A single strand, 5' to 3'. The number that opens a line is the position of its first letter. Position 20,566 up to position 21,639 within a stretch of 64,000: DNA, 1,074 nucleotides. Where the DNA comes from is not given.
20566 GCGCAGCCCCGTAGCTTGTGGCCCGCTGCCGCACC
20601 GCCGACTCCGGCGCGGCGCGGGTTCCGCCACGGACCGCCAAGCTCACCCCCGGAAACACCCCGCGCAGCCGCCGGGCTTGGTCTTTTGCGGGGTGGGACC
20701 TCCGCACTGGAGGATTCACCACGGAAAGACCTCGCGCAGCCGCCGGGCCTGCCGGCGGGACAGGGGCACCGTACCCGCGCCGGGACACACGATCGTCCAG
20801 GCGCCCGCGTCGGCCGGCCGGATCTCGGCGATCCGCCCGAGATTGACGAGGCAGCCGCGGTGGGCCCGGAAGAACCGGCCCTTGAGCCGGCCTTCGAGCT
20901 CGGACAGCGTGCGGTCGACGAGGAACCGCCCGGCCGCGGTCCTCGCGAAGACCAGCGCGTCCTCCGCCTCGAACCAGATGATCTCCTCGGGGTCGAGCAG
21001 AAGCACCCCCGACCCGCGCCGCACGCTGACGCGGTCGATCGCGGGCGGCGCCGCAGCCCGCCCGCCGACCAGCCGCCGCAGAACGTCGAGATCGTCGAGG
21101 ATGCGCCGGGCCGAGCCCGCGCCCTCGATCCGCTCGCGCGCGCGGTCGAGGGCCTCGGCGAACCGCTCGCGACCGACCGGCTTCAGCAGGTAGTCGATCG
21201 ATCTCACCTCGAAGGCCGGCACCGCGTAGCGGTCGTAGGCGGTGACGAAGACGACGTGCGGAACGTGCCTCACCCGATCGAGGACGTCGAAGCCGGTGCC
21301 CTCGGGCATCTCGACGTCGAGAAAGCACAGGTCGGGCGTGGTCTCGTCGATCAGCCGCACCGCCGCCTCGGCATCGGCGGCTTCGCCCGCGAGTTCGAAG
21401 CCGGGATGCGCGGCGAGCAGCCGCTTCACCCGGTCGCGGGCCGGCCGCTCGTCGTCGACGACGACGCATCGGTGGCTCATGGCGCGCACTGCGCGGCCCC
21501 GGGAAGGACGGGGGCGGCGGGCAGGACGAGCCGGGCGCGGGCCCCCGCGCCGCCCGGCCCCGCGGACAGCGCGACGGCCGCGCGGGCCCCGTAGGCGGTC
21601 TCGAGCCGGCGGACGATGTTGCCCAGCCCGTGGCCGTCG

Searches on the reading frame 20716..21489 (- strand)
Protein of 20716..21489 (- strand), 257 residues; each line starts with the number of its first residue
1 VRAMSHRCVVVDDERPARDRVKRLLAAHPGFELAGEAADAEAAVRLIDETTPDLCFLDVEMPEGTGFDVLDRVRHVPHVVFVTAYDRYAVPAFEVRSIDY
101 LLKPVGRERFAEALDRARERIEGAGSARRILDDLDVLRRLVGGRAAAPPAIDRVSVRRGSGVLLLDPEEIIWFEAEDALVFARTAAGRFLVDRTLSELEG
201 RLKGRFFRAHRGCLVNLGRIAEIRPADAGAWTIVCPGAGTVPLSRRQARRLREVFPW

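Call 18: search_protein_families(library=pfam, proteins=[window:20716-21489:-], max_evalue=0.001)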
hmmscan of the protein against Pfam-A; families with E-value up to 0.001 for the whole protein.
window:20716-21489:- (257 aa): 2 families
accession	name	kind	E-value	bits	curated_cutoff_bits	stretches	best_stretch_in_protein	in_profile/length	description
PF04397.21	LytTR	-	9.6e-21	74.3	22.6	1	162-254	3-96/98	LytTr DNA-binding domain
PF00072.30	Response_reg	-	2.6e-19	69.9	30.2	1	9-114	2-110/111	Response regulator receiver domain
